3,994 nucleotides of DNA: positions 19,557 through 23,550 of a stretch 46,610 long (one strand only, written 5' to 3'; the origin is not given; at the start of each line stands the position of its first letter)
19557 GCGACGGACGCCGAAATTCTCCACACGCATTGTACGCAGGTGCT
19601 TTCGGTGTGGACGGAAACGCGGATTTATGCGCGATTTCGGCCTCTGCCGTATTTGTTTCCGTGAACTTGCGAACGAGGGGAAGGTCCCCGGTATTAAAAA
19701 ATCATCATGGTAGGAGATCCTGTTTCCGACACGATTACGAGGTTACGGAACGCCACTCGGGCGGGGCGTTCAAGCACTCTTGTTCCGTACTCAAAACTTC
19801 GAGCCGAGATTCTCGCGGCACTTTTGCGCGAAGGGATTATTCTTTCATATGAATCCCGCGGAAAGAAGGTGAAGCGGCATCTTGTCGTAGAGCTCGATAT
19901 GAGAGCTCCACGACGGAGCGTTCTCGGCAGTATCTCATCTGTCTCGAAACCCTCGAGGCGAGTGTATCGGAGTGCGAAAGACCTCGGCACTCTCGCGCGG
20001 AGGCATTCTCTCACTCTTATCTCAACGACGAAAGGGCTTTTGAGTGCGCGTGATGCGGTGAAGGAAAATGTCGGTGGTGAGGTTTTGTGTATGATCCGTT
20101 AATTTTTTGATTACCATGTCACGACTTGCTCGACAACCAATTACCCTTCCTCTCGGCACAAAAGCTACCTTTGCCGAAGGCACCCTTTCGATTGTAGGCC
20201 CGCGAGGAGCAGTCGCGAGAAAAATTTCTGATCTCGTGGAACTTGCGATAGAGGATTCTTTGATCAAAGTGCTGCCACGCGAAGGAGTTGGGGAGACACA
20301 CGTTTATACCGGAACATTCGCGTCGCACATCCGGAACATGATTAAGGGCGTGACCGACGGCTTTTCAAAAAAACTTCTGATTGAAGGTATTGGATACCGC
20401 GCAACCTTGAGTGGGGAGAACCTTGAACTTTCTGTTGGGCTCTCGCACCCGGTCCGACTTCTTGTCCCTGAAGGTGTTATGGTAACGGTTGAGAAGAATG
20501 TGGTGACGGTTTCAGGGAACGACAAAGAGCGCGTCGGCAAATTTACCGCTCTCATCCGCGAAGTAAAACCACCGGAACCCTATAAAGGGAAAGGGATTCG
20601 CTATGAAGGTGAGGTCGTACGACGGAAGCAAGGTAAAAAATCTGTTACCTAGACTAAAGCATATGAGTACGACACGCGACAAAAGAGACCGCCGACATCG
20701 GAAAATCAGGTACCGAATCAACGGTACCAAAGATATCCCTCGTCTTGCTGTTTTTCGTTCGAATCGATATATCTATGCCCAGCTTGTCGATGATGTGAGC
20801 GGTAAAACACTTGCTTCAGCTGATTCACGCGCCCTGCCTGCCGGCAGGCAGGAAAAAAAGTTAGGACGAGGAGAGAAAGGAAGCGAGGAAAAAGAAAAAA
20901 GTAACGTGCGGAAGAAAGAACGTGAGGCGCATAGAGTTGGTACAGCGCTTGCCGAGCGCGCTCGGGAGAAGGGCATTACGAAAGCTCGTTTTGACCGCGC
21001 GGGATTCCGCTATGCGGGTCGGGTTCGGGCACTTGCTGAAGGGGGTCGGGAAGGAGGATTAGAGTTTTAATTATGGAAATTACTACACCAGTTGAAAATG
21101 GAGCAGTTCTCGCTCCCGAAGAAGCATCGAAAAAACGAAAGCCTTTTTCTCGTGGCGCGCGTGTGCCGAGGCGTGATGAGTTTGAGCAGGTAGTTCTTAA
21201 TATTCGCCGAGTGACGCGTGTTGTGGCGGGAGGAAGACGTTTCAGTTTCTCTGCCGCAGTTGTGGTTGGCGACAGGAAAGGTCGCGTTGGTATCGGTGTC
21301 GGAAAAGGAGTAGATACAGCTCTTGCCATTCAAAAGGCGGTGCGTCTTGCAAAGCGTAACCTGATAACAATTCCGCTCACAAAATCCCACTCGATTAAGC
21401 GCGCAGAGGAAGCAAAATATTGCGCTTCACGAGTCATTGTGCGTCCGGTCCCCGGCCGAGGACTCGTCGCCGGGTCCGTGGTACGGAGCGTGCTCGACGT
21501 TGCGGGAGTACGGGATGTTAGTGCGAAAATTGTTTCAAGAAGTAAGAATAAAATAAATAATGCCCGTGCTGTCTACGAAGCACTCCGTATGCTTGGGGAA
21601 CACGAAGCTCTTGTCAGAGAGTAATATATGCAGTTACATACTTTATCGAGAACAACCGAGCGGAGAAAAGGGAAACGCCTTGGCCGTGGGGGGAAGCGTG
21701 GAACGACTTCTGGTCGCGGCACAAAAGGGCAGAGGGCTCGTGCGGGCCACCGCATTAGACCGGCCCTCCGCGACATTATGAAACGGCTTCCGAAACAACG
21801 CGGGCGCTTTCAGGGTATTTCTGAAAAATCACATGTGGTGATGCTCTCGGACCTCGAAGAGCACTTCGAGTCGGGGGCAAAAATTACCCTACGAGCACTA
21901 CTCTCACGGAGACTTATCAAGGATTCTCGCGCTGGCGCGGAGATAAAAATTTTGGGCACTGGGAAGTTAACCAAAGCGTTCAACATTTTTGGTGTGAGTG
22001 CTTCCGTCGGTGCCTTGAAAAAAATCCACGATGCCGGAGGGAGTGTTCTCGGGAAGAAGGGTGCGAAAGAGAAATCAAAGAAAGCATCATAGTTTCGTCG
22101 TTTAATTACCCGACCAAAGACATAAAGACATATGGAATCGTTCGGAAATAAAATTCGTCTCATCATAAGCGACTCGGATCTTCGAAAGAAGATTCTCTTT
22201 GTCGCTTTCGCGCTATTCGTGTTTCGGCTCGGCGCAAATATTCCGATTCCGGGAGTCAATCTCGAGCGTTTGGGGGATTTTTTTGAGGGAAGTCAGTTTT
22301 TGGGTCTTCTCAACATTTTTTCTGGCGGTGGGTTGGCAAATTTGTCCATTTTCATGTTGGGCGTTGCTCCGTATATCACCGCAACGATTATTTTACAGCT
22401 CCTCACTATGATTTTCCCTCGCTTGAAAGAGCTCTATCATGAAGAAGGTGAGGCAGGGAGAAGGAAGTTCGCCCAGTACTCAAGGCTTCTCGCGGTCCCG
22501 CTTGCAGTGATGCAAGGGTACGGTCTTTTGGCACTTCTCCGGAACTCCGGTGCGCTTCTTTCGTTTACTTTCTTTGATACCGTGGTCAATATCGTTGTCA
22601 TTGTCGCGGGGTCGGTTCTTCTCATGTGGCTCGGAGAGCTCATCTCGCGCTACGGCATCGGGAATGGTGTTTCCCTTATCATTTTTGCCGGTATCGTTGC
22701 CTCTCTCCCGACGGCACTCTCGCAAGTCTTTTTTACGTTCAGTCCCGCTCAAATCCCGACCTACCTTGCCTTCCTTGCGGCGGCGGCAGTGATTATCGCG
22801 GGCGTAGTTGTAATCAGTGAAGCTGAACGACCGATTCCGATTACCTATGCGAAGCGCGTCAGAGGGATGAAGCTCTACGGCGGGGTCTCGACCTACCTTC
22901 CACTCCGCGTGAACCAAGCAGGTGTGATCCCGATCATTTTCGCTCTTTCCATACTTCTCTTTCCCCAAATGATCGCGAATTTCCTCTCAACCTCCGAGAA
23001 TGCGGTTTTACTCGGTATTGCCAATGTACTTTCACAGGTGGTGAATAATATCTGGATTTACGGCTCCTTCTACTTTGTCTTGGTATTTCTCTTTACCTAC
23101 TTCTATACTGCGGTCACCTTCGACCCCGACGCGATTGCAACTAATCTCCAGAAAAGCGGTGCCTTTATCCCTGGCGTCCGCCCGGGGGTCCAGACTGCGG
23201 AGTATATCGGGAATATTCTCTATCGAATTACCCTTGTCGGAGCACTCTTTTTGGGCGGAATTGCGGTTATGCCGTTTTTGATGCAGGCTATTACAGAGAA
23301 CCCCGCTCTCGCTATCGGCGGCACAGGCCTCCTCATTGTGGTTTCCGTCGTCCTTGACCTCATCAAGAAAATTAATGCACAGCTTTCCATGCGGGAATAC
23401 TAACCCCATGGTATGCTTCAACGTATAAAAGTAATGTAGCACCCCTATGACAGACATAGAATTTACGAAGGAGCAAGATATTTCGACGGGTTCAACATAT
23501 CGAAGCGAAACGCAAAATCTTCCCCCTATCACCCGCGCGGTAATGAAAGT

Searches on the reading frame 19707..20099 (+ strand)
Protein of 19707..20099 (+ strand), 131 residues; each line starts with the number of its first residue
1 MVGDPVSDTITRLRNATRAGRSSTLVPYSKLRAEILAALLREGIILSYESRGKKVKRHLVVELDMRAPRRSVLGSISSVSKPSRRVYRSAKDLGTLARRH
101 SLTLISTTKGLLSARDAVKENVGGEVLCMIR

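Call 72: search_protein_families(library=pfam, proteins=[window:19707-20099:+], max_evalue=0.001)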
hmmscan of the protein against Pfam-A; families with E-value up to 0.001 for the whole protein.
window:19707-20099:+ (131 aa): 1 family
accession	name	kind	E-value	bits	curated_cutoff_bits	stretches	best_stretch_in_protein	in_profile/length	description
PF00410.24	Ribosomal_S8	-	2.2e-29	102.4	24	1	4-130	1-125/126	Ribosomal protein S8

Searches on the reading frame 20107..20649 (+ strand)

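Call 72: search_protein_families(library=pfam, proteins=[window:20107-20649:+], max_evalue=0.001)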
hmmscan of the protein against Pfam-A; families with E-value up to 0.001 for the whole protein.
window:20107-20649:+ (181 aa): 1 family
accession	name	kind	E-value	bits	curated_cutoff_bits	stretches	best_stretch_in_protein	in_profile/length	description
PF00347.28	Ribosomal_L6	-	1.5e-31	109.4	27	2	94-166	2-79/80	Ribosomal protein L6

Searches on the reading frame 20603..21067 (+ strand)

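Call 72: search_protein_families(library=pfam, proteins=[window:20603-21067:+], max_evalue=0.001)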
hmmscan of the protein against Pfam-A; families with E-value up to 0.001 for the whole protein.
window:20603-21067:+ (155 aa): 1 family
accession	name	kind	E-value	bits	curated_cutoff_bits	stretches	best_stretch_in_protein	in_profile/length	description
PF00861.27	Ribosomal_L18p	-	7.6e-33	113.7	27.8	1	24-155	3-116/116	Ribosomal L18 of archaea, bacteria, mitoch. and chloroplast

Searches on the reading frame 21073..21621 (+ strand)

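Call 72: search_protein_families(library=pfam, proteins=[window:21073-21621:+], max_evalue=0.001)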
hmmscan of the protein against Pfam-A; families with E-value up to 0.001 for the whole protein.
window:21073-21621:+ (183 aa): 2 families
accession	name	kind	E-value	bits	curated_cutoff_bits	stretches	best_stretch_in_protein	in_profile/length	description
PF00333.26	Ribosomal_S5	-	2e-24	85.8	27.1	1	38-101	2-65/65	Ribosomal protein S5, N-terminal domain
PF03719.21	Ribosomal_S5_C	-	3.7e-17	62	21.5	1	114-180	1-67/71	Ribosomal protein S5, C-terminal domain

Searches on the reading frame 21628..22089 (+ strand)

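Call 72: search_protein_families(library=pfam, proteins=[window:21628-22089:+], max_evalue=0.001)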
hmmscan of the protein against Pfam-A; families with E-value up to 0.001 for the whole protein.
window:21628-22089:+ (154 aa): 1 family
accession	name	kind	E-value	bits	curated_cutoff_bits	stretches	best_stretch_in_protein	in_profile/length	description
PF00828.25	Ribosomal_L27A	-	2.2e-12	47.7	21.5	1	71-140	2-71/72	Ribosomal proteins 50S-L15, 50S-L18e, 60S-L27A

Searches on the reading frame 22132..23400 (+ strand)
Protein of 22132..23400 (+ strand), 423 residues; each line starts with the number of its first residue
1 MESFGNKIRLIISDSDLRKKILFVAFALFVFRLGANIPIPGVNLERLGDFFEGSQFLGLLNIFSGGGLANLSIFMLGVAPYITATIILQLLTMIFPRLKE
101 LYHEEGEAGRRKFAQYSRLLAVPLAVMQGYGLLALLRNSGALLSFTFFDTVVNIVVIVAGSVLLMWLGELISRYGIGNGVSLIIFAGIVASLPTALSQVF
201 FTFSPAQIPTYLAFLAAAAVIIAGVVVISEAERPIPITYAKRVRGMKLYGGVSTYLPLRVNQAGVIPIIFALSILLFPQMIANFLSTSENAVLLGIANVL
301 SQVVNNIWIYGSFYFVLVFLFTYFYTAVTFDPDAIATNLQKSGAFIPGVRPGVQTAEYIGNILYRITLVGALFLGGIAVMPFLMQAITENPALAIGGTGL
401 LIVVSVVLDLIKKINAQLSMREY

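Call 72: search_protein_families(library=pfam, proteins=[window:22132-23400:+], max_evalue=0.001)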
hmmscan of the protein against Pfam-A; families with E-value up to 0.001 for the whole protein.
window:22132-23400:+ (423 aa): 1 family
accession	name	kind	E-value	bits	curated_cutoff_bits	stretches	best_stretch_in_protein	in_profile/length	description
PF00344.25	SecY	-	1.3e-102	343.8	32.2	1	72-410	1-305/306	SecY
